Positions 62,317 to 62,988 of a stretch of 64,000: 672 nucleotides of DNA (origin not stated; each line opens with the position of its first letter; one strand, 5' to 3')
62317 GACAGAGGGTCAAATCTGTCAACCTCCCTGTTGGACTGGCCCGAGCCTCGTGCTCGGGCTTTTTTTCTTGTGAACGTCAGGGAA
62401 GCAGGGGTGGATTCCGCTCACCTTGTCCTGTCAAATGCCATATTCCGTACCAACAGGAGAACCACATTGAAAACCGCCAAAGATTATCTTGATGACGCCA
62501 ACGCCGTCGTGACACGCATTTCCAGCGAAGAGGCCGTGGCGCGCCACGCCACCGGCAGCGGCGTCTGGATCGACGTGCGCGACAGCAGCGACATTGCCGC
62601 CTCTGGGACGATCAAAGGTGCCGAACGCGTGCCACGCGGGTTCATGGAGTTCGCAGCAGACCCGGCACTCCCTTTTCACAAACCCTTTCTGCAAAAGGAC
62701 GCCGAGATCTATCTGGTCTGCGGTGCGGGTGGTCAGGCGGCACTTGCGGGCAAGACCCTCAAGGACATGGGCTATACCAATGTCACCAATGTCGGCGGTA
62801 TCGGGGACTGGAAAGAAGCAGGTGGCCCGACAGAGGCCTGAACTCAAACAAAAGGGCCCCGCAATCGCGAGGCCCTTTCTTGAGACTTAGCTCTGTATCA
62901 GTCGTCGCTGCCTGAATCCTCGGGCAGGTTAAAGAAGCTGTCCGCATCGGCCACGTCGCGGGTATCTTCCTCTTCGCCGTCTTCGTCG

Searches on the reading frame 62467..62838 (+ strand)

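Call 16: search_protein_families(library=ncbifam, proteins=[window:62467-62838:+])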
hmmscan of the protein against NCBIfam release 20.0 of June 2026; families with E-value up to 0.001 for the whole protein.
window:62467-62838:+ (124 aa): 5 families
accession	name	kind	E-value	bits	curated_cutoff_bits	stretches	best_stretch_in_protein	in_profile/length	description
NF006444.0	PRK08762.1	equivalog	6.3e-17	61.3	449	1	5-123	4-115/387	molybdopterin-synthase adenylyltransferase MoeB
NF007627.0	PRK10287.1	equivalog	1.5e-07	31.6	102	1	33-114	22-96/104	thiosulfate sulfurtransferase PspE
TIGR02981.1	phageshock_pspE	exception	7.5e-07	29.4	126.3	1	33-114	20-94/101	thiosulfate sulfurtransferase PspE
NF041203.1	rhodanese_LYCAU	equivalog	9.4e-07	28.6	115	1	12-123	17-124/126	rhodanese-related (seleno)protein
NF045521.1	rhoda_near_glyco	subfamily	2.7e-06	27.2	145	1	14-120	16-113/144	rhodanese homology domain-containing protein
